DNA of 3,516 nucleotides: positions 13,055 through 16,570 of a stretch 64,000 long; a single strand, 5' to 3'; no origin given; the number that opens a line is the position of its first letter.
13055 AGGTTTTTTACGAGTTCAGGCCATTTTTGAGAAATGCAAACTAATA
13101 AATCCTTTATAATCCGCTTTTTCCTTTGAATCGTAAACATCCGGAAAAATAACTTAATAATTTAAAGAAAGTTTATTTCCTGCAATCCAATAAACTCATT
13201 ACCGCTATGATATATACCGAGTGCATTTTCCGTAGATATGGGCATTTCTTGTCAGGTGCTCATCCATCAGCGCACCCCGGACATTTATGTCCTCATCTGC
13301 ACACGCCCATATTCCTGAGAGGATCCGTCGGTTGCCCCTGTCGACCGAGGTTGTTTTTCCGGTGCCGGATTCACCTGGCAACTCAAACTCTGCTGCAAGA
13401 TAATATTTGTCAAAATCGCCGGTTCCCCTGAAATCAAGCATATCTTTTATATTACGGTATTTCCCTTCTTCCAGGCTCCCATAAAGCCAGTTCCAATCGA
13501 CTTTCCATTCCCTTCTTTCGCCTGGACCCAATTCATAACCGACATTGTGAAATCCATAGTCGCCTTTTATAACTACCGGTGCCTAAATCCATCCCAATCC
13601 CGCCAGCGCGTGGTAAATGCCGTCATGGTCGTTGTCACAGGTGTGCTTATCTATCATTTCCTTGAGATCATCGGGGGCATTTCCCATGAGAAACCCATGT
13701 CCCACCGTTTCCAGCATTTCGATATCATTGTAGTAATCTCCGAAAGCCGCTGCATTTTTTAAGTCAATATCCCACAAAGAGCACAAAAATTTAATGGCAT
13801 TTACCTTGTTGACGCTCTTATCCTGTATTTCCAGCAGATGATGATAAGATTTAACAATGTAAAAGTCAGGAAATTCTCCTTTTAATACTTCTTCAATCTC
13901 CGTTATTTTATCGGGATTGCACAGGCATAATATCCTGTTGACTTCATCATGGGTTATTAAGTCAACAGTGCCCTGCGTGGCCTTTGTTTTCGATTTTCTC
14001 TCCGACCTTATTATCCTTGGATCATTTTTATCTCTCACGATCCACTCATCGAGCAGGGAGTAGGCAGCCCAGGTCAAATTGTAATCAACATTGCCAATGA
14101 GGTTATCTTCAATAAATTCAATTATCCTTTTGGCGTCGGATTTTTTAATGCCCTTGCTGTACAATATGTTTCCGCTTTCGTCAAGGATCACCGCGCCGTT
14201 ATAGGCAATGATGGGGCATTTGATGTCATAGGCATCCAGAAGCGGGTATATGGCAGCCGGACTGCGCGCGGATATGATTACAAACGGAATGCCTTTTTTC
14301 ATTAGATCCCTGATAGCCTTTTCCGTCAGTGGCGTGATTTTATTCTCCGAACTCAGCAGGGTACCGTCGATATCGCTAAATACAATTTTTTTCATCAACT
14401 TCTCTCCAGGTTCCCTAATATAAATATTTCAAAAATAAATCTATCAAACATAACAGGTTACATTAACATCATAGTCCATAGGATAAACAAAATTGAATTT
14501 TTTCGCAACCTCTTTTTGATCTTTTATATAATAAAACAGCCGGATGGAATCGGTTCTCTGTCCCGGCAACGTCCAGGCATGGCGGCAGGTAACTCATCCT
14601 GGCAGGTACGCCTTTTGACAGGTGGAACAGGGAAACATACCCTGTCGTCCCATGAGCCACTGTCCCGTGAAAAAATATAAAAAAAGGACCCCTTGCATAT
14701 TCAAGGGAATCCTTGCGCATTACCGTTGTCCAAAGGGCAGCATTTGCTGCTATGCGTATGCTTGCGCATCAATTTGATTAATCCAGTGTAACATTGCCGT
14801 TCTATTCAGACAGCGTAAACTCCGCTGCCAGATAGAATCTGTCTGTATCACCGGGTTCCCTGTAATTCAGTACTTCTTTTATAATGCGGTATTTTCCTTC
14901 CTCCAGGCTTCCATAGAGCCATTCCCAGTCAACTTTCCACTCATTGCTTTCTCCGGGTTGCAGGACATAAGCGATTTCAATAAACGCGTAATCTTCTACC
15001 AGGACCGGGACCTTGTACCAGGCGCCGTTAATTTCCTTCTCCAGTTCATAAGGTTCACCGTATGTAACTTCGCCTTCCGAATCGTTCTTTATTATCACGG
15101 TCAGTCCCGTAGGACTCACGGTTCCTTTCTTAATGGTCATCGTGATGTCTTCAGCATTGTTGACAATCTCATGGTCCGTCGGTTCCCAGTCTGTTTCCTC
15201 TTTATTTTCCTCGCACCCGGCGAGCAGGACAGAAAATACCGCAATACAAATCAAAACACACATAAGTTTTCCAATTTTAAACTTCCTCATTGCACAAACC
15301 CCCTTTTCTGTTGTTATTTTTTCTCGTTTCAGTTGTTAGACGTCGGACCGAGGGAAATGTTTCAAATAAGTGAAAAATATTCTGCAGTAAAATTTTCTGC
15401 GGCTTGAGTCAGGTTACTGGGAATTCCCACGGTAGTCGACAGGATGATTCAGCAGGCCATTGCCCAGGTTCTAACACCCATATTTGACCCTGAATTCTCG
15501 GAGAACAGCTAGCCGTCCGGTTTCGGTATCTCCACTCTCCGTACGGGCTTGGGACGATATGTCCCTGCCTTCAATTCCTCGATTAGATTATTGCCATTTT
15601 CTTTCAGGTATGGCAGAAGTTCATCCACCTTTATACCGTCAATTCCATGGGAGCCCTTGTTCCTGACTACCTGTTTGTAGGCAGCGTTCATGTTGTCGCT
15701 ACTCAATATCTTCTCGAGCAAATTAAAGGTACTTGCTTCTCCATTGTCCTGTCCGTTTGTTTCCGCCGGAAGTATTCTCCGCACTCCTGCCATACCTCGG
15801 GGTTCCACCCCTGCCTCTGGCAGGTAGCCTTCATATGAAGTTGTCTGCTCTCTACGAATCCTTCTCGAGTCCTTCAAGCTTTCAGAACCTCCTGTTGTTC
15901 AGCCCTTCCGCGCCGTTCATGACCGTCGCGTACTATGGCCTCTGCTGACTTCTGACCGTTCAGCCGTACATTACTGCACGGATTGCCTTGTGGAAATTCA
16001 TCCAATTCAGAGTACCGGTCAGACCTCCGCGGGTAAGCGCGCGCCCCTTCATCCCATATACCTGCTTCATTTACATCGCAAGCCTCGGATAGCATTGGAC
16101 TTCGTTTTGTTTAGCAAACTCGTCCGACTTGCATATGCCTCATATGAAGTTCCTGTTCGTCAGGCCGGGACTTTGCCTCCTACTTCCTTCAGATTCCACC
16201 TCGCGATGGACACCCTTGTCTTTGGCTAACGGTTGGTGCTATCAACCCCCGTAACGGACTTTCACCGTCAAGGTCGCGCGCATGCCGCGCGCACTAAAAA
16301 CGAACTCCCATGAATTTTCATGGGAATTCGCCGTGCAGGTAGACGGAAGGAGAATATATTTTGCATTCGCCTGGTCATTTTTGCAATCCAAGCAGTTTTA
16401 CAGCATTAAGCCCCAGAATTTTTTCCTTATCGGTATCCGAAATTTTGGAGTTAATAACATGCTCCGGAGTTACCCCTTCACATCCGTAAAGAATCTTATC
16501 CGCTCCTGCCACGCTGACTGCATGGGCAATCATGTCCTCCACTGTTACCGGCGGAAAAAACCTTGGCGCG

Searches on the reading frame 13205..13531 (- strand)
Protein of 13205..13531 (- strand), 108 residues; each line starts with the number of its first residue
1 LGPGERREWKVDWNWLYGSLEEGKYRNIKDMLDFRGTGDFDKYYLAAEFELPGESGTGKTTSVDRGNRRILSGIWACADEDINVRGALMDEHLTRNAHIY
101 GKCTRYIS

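Call 54: search_protein_families(library=pfam, proteins=[window:13205-13531:-])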
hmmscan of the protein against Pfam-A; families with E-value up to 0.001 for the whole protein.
window:13205-13531:- (108 aa): 1 family
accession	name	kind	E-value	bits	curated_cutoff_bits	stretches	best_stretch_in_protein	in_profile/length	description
PF20251.4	Big_14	-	2e-06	28.1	27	1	2-50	66-104/104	Bacterial Ig-like domain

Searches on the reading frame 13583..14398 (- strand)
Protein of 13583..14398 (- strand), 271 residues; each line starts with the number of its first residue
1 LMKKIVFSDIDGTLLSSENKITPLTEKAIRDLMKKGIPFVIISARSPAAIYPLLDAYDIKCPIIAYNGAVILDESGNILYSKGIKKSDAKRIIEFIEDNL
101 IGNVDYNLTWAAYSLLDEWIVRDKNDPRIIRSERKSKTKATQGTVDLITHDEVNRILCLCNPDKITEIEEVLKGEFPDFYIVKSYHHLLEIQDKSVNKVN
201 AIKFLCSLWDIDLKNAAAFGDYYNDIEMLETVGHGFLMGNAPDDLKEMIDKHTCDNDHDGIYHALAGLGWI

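Call 54: search_protein_families(library=pfam, proteins=[window:13583-14398:-])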
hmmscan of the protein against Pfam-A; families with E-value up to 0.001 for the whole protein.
window:13583-14398:- (271 aa): 4 families
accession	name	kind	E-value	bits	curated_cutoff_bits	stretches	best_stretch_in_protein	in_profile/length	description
PF08282.18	Hydrolase_3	-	3.2e-63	214.3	20.9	1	6-265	1-255/255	haloacid dehalogenase-like hydrolase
PF05116.19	S6PP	-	1.1e-13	51.8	20.3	1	165-264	133-230/247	Sucrose-6F-phosphate phosphohydrolase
PF00702.32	Hydrolase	-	1.2e-06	29.5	26.4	0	18-60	96-138/191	haloacid dehalogenase-like hydrolase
PF12710.13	HAD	-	9.3e-06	26.6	27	0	197-230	154-189/189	haloacid dehalogenase-like hydrolase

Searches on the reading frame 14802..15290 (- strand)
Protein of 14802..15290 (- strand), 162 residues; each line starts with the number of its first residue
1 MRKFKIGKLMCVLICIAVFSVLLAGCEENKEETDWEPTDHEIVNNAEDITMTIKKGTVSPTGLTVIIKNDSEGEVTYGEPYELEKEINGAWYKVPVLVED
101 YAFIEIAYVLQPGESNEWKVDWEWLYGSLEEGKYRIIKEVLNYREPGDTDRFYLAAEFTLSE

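Call 54: search_protein_families(library=pfam, proteins=[window:14802-15290:-])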
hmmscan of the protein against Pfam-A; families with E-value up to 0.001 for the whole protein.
window:14802-15290:- (162 aa): 1 family
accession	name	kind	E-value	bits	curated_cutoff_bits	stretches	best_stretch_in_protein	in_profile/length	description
PF20251.4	Big_14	-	5.9e-31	107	27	1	46-158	2-103/104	Bacterial Ig-like domain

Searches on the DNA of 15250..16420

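Call 78: search_rna_families(source=window, start=15250, end=16420, threshold=evalue, max_evalue=0.1)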
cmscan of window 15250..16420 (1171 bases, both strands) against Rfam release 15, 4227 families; matches with E-value up to 0.1: 2.
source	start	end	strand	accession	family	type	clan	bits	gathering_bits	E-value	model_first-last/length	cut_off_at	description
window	16037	16210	-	RF02001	group-II-D1D4-3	Intron;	CL00102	147.9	32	1.5e-32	1-170/170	no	Group II catalytic intron D1-D4-3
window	15902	15985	-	RF01998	group-II-D1D4-1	Intron;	CL00102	75.5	35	1.7e-13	1-84/84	no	Group II catalytic intron D1-D4-1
